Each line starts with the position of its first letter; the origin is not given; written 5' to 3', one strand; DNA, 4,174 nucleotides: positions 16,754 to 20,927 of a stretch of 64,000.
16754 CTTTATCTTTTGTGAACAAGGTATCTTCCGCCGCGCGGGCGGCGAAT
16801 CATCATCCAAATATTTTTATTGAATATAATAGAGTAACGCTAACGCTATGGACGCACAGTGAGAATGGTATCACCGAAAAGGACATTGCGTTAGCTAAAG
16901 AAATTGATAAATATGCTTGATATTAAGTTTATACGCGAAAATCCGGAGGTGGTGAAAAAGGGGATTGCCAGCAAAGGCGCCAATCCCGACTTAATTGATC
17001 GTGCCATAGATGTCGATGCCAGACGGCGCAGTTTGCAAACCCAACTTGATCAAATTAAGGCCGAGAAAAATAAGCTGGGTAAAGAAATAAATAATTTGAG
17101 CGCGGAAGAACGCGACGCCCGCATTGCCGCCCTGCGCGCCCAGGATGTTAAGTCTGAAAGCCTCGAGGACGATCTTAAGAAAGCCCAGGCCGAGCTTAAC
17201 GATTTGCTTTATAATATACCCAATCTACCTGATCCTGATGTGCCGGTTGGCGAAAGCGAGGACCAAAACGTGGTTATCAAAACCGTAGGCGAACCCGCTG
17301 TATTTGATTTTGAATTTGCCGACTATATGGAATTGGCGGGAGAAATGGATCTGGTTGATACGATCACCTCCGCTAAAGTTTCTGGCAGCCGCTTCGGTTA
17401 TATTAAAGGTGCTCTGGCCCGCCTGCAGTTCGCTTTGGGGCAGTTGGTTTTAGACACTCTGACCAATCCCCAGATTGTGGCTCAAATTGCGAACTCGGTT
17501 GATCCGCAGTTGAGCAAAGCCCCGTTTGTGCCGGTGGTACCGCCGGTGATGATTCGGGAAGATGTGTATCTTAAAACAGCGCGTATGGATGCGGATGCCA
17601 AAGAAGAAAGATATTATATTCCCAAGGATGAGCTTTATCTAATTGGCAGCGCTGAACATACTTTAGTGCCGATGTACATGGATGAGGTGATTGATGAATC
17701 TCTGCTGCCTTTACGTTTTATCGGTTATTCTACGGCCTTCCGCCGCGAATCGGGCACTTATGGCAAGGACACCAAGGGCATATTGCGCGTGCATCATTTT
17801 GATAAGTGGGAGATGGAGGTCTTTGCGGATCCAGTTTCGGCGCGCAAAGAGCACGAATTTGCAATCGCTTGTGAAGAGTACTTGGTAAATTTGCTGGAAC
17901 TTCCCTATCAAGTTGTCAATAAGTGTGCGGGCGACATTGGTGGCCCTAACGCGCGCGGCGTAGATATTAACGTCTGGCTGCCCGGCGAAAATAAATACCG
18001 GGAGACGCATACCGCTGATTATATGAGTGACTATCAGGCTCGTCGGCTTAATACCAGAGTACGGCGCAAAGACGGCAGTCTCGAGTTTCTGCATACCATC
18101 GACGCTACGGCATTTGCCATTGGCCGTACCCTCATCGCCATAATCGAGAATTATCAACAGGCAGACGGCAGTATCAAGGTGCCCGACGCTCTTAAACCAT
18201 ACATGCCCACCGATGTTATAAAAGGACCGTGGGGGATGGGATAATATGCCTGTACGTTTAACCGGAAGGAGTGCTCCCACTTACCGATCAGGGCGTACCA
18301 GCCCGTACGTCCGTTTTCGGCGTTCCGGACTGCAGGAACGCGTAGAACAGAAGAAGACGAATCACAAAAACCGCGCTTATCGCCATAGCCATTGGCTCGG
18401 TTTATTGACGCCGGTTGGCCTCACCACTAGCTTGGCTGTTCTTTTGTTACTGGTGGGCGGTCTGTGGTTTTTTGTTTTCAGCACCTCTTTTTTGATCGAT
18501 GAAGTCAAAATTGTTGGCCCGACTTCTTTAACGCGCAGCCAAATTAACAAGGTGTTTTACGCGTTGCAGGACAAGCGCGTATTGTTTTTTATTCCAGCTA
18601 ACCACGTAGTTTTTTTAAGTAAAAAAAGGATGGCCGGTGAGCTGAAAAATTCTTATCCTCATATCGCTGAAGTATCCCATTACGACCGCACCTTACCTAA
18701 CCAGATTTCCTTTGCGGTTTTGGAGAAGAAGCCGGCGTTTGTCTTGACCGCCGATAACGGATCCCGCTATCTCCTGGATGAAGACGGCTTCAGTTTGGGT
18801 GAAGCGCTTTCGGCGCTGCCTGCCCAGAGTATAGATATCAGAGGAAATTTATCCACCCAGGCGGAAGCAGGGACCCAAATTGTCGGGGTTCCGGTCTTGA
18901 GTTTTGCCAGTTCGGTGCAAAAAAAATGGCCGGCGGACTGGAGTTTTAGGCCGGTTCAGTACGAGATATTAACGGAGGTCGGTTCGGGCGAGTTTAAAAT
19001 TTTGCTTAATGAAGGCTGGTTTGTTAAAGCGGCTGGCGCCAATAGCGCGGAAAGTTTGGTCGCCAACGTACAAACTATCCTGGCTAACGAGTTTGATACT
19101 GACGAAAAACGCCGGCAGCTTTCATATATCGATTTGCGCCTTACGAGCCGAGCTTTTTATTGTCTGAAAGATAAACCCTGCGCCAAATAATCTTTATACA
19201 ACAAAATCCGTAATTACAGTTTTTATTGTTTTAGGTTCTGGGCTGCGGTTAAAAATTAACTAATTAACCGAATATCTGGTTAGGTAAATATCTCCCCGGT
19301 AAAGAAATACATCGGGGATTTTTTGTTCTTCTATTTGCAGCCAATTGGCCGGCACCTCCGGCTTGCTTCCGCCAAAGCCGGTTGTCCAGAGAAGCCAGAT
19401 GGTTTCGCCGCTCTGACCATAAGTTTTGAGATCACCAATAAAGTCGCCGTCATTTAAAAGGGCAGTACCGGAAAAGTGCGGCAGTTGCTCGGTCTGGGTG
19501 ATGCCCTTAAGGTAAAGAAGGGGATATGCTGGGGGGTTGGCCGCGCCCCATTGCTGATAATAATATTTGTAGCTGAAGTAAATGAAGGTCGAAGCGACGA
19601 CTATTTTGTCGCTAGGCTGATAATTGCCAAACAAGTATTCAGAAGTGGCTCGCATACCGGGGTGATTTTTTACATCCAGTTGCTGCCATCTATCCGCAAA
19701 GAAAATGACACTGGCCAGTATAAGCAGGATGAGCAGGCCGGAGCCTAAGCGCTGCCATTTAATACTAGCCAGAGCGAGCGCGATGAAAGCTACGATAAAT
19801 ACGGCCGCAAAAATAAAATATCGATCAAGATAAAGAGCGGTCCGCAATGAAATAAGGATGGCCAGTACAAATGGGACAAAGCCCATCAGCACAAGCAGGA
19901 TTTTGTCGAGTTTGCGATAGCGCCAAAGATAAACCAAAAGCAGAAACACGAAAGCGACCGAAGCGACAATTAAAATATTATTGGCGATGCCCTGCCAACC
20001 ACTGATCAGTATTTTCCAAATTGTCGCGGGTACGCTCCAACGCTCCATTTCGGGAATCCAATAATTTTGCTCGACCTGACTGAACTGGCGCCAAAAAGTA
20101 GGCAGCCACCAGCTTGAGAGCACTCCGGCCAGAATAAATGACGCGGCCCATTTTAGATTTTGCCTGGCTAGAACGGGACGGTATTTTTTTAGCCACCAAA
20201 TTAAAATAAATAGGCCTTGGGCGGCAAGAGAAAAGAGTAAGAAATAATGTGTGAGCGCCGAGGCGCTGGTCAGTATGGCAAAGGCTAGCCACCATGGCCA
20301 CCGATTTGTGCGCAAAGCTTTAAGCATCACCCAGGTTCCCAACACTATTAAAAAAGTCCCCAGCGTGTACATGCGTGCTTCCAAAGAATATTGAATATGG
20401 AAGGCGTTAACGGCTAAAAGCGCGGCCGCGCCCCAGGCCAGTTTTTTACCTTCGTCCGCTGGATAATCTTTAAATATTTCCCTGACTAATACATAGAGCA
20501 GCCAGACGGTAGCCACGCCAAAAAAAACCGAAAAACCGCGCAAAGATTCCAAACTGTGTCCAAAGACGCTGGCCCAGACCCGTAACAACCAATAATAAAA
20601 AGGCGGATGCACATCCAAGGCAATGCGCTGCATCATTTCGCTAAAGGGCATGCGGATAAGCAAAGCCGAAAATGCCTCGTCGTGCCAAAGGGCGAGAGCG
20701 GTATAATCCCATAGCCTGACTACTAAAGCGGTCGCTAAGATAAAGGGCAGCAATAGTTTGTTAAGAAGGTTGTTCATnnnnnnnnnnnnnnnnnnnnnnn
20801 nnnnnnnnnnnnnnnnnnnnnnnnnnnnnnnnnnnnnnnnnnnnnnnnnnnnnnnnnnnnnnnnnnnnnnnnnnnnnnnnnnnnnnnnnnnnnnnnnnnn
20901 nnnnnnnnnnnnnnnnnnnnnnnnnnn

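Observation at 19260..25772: Glycosylation cluster: two tandem GT39 (PMT/ArnT-like) transferases divergent from a small membrane protein, a processive GT2 (QxxRW) and a WecA-like GT4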

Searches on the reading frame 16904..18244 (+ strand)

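Call 8: search_protein_families(library=pfam, proteins=[window:16904-18244:+], max_evalue=0.001)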
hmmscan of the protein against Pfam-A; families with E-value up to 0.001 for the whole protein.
window:16904-18244:+ (446 aa): 3 families
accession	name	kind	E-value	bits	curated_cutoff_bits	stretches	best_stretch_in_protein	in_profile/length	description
PF00587.30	tRNA-synt_2b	-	8.5e-29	101.3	29.3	1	241-417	8-179/179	tRNA synthetase class II core domain (G, H, P, S and T)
PF02403.27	Seryl_tRNA_N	-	1e-24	87.3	28.2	1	4-109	1-108/108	Seryl-tRNA synthetase N-terminal domain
PF03280.19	Lipase_chap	-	0.00012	22.5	25.7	1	27-81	133-186/192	Proteobacterial lipase chaperone protein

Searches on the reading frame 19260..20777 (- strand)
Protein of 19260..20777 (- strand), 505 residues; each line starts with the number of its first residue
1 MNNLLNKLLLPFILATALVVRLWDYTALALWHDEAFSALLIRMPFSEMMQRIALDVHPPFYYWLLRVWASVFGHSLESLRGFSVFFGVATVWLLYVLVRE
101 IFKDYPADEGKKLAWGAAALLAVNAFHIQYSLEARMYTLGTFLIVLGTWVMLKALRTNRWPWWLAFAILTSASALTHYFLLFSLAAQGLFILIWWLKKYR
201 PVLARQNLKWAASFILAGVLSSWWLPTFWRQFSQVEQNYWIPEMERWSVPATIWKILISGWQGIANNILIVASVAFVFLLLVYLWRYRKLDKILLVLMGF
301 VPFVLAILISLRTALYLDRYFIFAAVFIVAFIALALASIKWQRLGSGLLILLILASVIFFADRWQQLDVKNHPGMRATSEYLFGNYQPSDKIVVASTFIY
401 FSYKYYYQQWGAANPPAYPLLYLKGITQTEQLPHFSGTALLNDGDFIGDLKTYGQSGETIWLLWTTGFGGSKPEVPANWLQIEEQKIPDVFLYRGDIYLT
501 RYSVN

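Call 3: search_protein_families(library=pfam, proteins=[window:19260-20777:-], max_evalue=0.01)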
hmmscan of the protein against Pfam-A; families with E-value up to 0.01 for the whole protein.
window:19260-20777:- (505 aa): 1 family
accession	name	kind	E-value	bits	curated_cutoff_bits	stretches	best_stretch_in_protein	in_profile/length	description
PF13231.12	PMT_2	-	6.8e-14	52.8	26.1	1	57-224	2-160/160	Dolichyl-phosphate-mannose-protein mannosyltransferase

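Call 4: search_protein_families(library=ncbifam, proteins=[window:19260-20777:-], max_evalue=0.01)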
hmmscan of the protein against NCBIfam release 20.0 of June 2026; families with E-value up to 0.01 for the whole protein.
window:19260-20777:- (505 aa): 1 family
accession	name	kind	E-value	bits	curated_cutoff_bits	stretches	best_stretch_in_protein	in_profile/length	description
TIGR03663.1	TIGR03663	subfamily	5.9e-07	28.8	126.25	1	12-229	6-223/435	flippase activity-associated protein Agl23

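Call 12: search_solved_structures(query=window:19260-20777:-, max_evalue=1, show_alignments=2)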
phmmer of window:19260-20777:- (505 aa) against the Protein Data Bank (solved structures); distinct sequences matched with E-value up to 1: 0.

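Call 62: search_solved_structures(query=A3, max_evalue=10, show_alignments=2)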
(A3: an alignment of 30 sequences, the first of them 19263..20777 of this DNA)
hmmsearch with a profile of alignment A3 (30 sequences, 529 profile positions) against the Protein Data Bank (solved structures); distinct sequences matched with E-value up to 10: 5.
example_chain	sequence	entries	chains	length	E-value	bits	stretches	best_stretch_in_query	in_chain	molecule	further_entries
8k7t_B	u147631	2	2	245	0.042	15.6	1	267-358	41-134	High affinity immunoglobulin epsilon receptor subunit beta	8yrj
8y81_B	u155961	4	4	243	0.053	15.3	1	282-359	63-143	High affinity immunoglobulin epsilon receptor subunit beta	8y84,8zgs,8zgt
7pkq_f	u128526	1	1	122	2.3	9.9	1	62-119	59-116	Mitochondrial ribosomal protein S6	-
3vdd_D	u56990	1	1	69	2.5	9.8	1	412-449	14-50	Protein VP4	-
1fpn_4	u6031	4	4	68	2.6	9.7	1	412-449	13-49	COAT PROTEIN VP4 | Protein VP4 | Capsid protein VP4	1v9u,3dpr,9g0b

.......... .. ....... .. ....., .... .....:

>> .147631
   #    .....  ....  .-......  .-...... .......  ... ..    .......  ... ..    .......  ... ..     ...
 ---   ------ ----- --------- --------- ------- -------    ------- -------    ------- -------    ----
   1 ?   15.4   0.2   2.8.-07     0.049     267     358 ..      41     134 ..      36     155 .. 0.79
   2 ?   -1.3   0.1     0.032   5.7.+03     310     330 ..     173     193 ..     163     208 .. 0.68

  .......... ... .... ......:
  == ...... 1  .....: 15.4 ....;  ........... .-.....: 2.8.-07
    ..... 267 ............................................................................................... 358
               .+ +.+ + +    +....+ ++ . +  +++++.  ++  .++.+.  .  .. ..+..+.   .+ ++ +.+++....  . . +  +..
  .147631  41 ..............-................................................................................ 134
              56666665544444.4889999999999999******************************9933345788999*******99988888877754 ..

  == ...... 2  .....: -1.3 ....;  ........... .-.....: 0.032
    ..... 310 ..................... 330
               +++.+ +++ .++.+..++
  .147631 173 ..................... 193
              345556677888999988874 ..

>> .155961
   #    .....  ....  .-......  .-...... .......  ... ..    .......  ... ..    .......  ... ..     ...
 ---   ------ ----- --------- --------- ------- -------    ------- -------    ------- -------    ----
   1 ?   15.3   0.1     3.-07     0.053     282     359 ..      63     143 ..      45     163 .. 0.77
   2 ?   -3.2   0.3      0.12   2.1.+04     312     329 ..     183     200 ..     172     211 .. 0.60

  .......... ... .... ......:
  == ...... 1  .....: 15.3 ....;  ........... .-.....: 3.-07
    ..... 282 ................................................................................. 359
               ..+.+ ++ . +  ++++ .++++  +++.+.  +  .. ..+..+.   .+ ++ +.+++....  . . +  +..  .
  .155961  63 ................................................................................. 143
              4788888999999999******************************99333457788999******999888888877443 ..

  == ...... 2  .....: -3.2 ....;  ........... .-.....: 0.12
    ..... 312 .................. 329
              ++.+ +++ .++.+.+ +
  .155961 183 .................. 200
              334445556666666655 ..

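Call 78: search_protein_families(library=padloc, proteins=[window:19260-20777:-], max_evalue=0.01)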
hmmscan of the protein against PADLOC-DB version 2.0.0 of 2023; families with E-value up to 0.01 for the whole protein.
window:19260-20777:- (505 aa): 0 families
